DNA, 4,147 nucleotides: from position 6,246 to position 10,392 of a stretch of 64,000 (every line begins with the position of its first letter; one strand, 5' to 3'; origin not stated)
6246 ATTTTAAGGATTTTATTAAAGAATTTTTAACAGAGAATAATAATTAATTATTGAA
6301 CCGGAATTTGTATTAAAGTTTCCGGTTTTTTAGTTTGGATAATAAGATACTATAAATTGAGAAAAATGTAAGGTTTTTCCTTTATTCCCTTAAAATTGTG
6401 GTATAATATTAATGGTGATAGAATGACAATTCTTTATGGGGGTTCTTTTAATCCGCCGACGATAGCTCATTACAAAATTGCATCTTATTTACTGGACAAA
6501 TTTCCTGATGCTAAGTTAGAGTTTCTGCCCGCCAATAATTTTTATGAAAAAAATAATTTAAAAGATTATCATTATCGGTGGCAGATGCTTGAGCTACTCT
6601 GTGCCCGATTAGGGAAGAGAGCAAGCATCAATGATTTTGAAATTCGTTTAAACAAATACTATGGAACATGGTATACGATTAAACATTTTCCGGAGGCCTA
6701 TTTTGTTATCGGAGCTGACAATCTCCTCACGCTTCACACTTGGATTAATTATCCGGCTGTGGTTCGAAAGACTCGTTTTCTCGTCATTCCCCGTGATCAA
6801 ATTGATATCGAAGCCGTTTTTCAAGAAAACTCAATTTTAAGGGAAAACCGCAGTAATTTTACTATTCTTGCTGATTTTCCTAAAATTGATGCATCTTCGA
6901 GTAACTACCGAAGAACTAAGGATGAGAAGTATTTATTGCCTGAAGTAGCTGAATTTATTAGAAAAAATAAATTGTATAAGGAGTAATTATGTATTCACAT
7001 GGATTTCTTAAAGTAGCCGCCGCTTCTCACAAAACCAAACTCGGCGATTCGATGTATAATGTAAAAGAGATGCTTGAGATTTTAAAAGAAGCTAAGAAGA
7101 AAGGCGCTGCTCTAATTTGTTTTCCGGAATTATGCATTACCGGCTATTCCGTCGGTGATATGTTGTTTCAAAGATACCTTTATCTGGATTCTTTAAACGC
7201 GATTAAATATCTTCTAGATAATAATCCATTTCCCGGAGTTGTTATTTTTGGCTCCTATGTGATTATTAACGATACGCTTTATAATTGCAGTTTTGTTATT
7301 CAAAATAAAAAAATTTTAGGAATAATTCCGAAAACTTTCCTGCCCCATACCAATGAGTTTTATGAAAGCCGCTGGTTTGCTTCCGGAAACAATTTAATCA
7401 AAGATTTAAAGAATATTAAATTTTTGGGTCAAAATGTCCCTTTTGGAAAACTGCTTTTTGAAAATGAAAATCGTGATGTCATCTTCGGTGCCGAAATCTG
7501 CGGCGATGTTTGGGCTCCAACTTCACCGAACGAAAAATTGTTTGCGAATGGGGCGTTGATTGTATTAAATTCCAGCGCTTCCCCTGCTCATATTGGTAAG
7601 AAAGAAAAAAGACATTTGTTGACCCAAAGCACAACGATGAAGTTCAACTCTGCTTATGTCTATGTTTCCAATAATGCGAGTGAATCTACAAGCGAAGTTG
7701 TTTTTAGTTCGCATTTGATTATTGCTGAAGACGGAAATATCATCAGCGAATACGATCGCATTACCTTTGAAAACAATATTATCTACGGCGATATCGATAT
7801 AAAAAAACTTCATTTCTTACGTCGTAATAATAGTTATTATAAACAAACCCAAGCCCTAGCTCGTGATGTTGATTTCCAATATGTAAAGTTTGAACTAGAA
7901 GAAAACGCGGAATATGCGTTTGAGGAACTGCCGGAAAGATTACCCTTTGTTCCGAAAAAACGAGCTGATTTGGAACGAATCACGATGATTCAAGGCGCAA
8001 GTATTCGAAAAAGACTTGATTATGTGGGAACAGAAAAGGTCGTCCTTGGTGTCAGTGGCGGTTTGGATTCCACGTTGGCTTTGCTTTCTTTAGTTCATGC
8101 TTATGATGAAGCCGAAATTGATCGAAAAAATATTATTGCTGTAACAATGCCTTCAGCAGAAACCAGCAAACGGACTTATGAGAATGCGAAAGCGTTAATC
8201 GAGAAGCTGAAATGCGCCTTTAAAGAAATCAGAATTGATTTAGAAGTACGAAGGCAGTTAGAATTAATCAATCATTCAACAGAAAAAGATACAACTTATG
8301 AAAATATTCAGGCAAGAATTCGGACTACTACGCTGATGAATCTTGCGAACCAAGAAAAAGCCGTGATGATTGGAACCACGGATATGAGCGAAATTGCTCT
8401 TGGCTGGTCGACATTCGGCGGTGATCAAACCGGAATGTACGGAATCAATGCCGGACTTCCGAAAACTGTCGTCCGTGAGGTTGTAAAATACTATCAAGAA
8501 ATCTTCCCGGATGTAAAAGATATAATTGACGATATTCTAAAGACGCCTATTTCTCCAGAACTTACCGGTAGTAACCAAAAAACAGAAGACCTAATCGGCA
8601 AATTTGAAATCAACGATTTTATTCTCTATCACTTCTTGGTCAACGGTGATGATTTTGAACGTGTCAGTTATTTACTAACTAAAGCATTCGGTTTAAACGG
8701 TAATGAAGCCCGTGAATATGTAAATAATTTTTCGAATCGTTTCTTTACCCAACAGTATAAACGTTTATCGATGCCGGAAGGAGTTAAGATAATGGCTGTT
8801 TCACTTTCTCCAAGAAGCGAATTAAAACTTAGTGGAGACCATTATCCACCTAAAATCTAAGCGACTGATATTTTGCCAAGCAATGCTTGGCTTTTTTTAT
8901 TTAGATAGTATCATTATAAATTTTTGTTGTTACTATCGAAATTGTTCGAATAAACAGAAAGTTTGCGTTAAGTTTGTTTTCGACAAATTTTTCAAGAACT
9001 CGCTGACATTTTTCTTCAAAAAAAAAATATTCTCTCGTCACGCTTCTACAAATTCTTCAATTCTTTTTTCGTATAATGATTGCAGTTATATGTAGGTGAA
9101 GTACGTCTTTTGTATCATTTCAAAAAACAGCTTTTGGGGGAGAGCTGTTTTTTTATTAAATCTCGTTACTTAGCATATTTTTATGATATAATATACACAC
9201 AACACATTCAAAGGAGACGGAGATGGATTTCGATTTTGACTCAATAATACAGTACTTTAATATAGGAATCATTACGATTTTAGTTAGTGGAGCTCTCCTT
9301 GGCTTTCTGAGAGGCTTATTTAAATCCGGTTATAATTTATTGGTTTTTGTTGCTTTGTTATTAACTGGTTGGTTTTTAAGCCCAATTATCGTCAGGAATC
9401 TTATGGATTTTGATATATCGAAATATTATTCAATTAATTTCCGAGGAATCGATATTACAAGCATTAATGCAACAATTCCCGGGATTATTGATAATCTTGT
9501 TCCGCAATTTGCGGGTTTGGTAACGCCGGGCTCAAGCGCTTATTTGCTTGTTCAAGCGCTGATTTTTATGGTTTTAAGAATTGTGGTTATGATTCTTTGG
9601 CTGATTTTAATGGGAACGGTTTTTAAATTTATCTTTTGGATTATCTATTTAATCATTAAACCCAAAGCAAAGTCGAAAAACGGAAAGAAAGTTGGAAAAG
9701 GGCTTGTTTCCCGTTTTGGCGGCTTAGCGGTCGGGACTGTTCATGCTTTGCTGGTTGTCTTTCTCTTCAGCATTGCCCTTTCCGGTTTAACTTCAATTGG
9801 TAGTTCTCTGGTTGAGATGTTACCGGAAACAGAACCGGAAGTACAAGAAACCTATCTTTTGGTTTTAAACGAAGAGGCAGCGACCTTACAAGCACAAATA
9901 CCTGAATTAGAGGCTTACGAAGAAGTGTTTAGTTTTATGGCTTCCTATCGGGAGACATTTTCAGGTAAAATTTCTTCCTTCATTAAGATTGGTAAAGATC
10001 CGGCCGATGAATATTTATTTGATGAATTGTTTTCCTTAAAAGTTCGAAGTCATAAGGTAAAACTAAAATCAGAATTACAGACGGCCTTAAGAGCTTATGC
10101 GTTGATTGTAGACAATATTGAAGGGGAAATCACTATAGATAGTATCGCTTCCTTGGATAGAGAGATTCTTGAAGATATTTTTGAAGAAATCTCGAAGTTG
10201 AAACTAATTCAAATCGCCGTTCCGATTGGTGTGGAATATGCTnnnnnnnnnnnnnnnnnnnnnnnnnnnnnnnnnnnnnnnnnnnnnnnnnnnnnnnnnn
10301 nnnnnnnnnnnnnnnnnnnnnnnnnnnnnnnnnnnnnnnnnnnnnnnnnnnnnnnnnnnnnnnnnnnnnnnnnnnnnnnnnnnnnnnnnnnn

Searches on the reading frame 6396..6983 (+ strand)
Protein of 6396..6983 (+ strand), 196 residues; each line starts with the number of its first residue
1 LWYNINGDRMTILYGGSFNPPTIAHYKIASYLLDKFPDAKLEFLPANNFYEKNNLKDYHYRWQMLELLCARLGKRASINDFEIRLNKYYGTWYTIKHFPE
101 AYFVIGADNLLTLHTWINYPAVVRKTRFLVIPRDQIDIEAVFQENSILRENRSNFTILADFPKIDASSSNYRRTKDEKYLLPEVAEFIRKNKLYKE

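Call 6: search_protein_families(library=pfam, proteins=[window:6396-6983:+], max_evalue=0.01)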
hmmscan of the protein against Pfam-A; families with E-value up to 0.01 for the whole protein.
window:6396-6983:+ (196 aa): 1 family
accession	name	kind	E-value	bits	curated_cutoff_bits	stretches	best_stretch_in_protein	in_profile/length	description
PF01467.32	CTP_transf_like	-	2e-13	51.1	21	1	13-173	1-132/133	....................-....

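Call 7: search_protein_families(library=ncbifam, proteins=[window:6396-6983:+], max_evalue=0.01)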
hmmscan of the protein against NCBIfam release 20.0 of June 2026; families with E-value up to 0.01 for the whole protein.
window:6396-6983:+ (196 aa): 11 families
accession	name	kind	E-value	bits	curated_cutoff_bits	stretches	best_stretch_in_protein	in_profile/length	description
TIGR00482.1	TIGR00482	equivalog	5.1e-32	111.5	112.45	1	13-194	1-194/194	nicotinate (nicotinamide) nucleotide adenylyltransferase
NF005519.0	PRK07152.1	equivalog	4.8e-27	94.8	315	1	12-195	4-185/361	nicotinate-nucleotide adenylyltransferase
NF000842.0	PRK00071.2-1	equivalog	2.1e-20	73.1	167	1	13-195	6-185/191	nicotinate-nucleotide adenylyltransferase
NF000840.1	PRK00071.1-3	equivalog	7.5e-18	64.7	150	1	9-195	7-199/201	nicotinate-nucleotide adenylyltransferase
NF000841.0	PRK00071.1-4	equivalog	3.9e-15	56.2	197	1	13-195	11-193/194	nicotinate-nucleotide adenylyltransferase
NF000843.0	PRK00071.2-2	equivalog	2.5e-13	50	240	1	11-150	14-159/212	nicotinate-nucleotide adenylyltransferase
NF000839.0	PRK00071.1-1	equivalog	1.5e-11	44.6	187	1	9-195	6-216/219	nicotinate-nucleotide adenylyltransferase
NF000846.0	PRK00071.2-5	equivalog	2.8e-09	36.8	329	1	7-141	18-156/210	nicotinate-nucleotide adenylyltransferase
NF000845.0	PRK00071.2-4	equivalog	3.9e-09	36.2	210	1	11-137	10-141/197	nicotinate-nucleotide adenylyltransferase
NF005410.0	PRK06973.1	equivalog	4e-08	32.8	214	1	9-141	23-164/243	nicotinate-nucleotide adenylyltransferase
NF006479.0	PRK08887.1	equivalog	1.6e-06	28.1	164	1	13-139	6-138/174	nicotinate-nicotinamide nucleotide adenylyltransferase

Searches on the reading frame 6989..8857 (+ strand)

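Call 6: search_protein_families(library=pfam, proteins=[window:6989-8857:+], max_evalue=0.01)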
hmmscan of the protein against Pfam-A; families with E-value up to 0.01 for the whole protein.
window:6989-8857:+ (623 aa): 4 families
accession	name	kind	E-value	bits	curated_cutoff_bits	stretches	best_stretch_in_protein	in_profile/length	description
PF02540.23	NAD_synthase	-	1.3e-31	110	21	1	338-550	8-204/242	NAD synthase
PF00795.27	CN_hydrolase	-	1.5e-20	74.1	23.2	1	8-276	1-253/256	Carbon-nitrogen hydrolase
PF01171.26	ATP_bind_3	-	0.0006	20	27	1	350-461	1-100/182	PP-loop family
PF06508.19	QueC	-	0.0039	17.1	22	1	350-432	1-77/210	Queuosine biosynthesis protein QueC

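Call 7: search_protein_families(library=ncbifam, proteins=[window:6989-8857:+], max_evalue=0.01)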
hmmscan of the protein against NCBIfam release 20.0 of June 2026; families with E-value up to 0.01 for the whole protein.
window:6989-8857:+ (623 aa): 13 families
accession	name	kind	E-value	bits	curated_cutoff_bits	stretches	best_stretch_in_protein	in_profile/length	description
NF002730.0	PRK02628.1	equivalog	3.7e-183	610.3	473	1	2-617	8-660/677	NAD(+) synthase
NF010588.0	PRK13981.1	equivalog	8.7e-73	245.5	479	1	7-602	5-526/546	NAD+ synthase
NF010587.0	PRK13980.1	equivalog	6.2e-30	104.3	255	1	325-602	8-261/267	NAD+ synthase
TIGR00552.1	nadE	equivalog_domain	4e-26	91.7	63.65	1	339-502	13-174/251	NAD(+) synthase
NF001979.1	PRK00768.1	equivalog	3e-10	40.1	250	1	339-501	28-196/266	NAD(+) synthase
TIGR03381.1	agmatine_aguB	equivalog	5.2e-09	35.8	410.25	1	10-135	4-133/279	N-carbamoylputrescine amidase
NF002048.0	PRK00876.1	subfamily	4.8e-06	25.6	313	1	337-415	25-99/330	NAD(+) synthase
TIGR00268.2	TIGR00268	equivalog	1.5e-05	24.4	150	1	348-418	13-78/259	ATP-dependent sacrificial sulfur transferase LarE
TIGR03573.1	WbuX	subfamily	0.00029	20.4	203.2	1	351-461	63-167/344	N-acetyl sugar amidotransferase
TIGR02432.1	lysidine_TilS_N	equivalog_domain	0.00036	20.5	93.6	1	350-461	1-103/189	tRNA lysidine(34) synthetase TilS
NF040852.1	nitrile_Arch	equivalog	0.0023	17.1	500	1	8-116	2-114/262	nitrilase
TIGR00364.1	TIGR00364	equivalog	0.0025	17.4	150.3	1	352-434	2-78/201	7-cyano-7-deazaguanine synthase QueC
TIGR04048.1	nitrile_sll0784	equivalog_domain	0.0029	16.6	502.6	0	7-53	3-49/301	Nit6803 family nitrilase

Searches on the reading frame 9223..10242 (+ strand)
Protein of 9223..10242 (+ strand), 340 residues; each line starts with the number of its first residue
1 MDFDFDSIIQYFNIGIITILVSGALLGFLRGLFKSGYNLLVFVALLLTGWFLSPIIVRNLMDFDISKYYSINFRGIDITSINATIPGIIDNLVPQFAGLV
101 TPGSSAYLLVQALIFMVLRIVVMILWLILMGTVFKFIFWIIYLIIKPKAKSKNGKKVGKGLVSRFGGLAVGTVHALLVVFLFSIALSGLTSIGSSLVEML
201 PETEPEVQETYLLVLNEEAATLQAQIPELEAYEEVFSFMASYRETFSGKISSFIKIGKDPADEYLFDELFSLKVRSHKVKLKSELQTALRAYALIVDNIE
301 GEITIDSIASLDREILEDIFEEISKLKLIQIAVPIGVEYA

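Call 34: find_related_loci(query=A1, collection=metagenome_contigs, flank=10000)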
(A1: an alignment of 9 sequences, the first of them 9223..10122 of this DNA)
Query A1 (300 aa) in metagenome_contigs; peptide patterns used: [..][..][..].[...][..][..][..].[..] (x = any residue, [..] = any of these).
121 stretches matched a pattern; 18 encode a relative of the query (tblastn E <= 1e-3); 18 distinct loci.
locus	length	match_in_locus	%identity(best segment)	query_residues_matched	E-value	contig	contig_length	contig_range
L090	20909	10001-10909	54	4-300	2e-97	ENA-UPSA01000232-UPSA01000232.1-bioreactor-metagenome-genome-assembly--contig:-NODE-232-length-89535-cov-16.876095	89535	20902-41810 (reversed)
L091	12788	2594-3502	54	4-300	2e-97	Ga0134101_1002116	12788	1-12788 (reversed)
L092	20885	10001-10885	47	1-296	3e-78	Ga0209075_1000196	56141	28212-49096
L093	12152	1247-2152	45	3-300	9e-78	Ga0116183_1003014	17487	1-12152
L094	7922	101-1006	45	3-300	8e-78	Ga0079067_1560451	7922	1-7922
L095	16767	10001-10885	43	1-299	4e-70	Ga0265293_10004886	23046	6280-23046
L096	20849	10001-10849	41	4-300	6e-60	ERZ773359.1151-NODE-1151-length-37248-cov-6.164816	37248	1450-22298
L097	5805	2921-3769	41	4-300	2e-59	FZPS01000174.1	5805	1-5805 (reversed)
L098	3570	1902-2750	41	4-300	2e-59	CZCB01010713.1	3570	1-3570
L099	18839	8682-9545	41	5-299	6e-57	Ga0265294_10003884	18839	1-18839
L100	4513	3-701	45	63-296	4e-53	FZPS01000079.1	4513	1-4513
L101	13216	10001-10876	38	6-300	6e-53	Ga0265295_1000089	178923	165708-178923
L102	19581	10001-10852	38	9-299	4e-53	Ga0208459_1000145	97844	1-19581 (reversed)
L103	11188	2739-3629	37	4-295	3e-48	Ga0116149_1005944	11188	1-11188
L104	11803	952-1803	38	9-299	4e-53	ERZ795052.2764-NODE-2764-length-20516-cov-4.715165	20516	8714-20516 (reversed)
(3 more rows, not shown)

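Call 44: search_protein_representatives(alignment_id=A2)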
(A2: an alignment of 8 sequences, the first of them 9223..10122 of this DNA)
Query: 8 sequences, 297 profile positions. Proteins with E-value up to 0.001 (for the whole library): 1138; up to 1e-10: 534; up to 1e-30: 86. The best 150 are listed.
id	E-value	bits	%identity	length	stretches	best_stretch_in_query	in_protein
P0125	1.7e-120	418.1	-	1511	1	2-296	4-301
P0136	1.2e-112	392.3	-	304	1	1-296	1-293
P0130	1.2e-109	382.5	-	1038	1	3-296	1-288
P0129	2.0e-103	362.1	-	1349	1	3-296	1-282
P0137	3.2e-97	341.7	-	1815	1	1-296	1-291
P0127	1.3e-96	339.7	-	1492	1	1-296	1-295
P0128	5.7e-96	337.6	-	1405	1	1-296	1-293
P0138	1.3e-91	323.3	-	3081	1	4-296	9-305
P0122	2.7e-91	322.3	-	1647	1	1-296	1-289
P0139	2.3e-89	315.9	-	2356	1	1-295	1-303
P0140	5.6e-87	308.1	-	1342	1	3-296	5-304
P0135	5.6e-87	308.1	-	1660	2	1-296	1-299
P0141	1.9e-84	299.7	-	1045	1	1-296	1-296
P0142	1.4e-83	297.0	-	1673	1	4-296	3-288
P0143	3.2e-77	276.1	-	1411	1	5-296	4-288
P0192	5.1e-44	167.1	-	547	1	5-247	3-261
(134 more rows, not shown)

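Call 49: search_protein_families(library=pfam, alignment_id=A3, max_evalue=0.01)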
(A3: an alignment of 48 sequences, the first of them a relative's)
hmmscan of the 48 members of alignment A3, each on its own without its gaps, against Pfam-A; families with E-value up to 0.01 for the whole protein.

A. member 1, P0140 (1342 aa): 0 families

B. families by the number of members that match (of 48 scanned): 8 families
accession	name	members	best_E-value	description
PF02674.22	Colicin_V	22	4.9e-09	Colicin V production protein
PF01551.29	Peptidase_M23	1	5.4e-21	Peptidase family M23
PF03471.22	CorC_HlyC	1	0.0023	Transporter associated domain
PF09140.17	MipZ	1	0.0033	ATPase MipZ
PF11012.13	DUF2850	1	0.0044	Protein of unknown function (DUF2850)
PF06144.19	DNA_pol3_delta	1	0.0046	DNA polymerase III, delta subunit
PF13796.11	Sensor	1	0.0053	Putative sensor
PF06668.17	ITI_HC_C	1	0.0063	Inter-alpha-trypsin inhibitor heavy chain C-terminus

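Call 61: predict_structure(alignment_id=A4)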
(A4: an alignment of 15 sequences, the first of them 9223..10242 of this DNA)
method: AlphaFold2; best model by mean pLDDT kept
length: 340 residues; sequences in the alignment: 15
mean_pLDDT: 78.7   pTM: 0.69
mean pLDDT of the five models: 78.7, 78.0, 77.7, 77.4, 73.0
residues with pLDDT >= 90: 45; 70-90: 230; 50-70: 38; < 50: 27
segments of 3 or more residues with pLDDT < 50: 202-227
pLDDT, mean of each block of 10 residues (from residue 1): 72 93 92 86 88 90 78 70 84 79 86 90 85 71 67 67 90 93 87 71 39 42 45 75 88 86 88 83 84 82 78 88 85 79
secondary structure, 60 per line:
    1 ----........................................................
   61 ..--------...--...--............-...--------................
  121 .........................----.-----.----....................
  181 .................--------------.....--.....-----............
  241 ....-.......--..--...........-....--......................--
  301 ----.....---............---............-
elements in order: H5-62 E71-73 E76-78 H81-92 H105-145 H161-197 E212-216 E219-223 H229-244 H246-252 H261-269 E271-274 E277-280 H281-298 H305-309 H313-324 H328-339

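Call 66: fold_search(model_id=the predicted structure, library=pdb)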
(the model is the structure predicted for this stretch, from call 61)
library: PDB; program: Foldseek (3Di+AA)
matches with E <= 10: 15; with E <= 0.001: 0
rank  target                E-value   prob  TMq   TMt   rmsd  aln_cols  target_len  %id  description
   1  8b24_A                3.1e+00  0.03  0.13  0.08  22.3       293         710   16  Time-resolved structure of K+-dependent Na+-PPase from Thermotoga maritima 3600-seconds post reaction initiation with  (released 2024-01-17)
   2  8sur_A                4.0e+00  0.02  0.11  0.07  28.4       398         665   12  TMEM16F bound with Niclosamide (released 2023-09-06)
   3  9ei5_A                6.2e+00  0.01  0.11  0.09  32.0       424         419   12  Cryo-EM structure of Apo form of prostaglandin D2 receptor (DP1)-bRIL-Fab complex (released 2025-09-03)
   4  9j7u                  6.8e+00  0.01  0.12  0.12  25.7       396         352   11  H176A mutant of human G6PC1 in complex with G6P (released 2025-02-05)
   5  8dtb_D                7.4e+00  0.02  0.10  0.08  23.5       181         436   12  Focus/local refined map in C1 of signal subtracted RyR1 particles in complex with ImperaCalcin (released 2023-05-31)
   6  7s3i_R                7.8e+00  0.02  0.14  0.17  21.5       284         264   11  Ex4-D-Ala bound to the glucagon-like peptide-1 receptor/g protein complex (conformer 2) (released 2022-01-05)
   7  8cud                  7.8e+00  0.01  0.13  0.12  23.8       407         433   10  Human excitatory amino acid transporter 3 (EAAT3) protomer in an outward facing apo state in 300 mM KCl (released 2023-05-10)
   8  9wz3_A                7.8e+00  0.01  0.11  0.12  23.4       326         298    8  Cryo-EM structure of the PT domain of EvSS (released 2026-02-11)
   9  4ckl_A                8.2e+00  0.04  0.14  0.11  17.5       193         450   14  Structure of 55 kDa N-terminal domain of E. coli DNA gyrase A subunit with simocyclinone D8 bound (released 2014-03-12)
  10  5uf7                  8.6e+00  0.01  0.11  0.09  18.4       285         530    7  CRYSTAL STRUCTURE OF MUNC13-1 MUN DOMAIN (released 2017-02-15)
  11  6ukj_A                9.0e+00  0.02  0.13  0.13  20.1       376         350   13  Single-Particle Cryo-EM Structure of Plasmodium falciparum Chloroquine Resistance Transporter (PfCRT) 7G8 Isoform (released 2019-12-04)
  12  2nww_A                9.0e+00  0.01  0.14  0.13  23.8       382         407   12  Crystal structure of GltPh in complex with TBOA (released 2007-02-27)
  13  8c82_B                9.4e+00  0.01  0.08  0.07  22.5       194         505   10  Cryo-EM structure of the yeast SPT-Orm1-Dimer complex (released 2023-10-11)
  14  8dh3_E                9.9e+00  0.01  0.10  0.05  18.6       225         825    9  T7 RNA polymerase elongation complex with unnatural base dPa (released 2023-02-01)
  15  7dqk_B                9.9e+00  0.01  0.13  0.10  19.2       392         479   15  A nicotine MATE transporter, Nicotiana tabacum MATE2 (NtMATE2) (released 2021-06-09)

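Call 81: search_protein_families(library=pfam, proteins=[P0192], max_evalue=0.001)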
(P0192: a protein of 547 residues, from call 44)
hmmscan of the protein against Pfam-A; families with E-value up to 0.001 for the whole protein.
P0192 (547 aa): 1 family
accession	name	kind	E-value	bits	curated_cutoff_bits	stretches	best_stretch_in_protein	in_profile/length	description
PF01551.29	Peptidase_M23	-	5.4e-21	75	28.7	2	432-481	44-90/96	Peptidase family M23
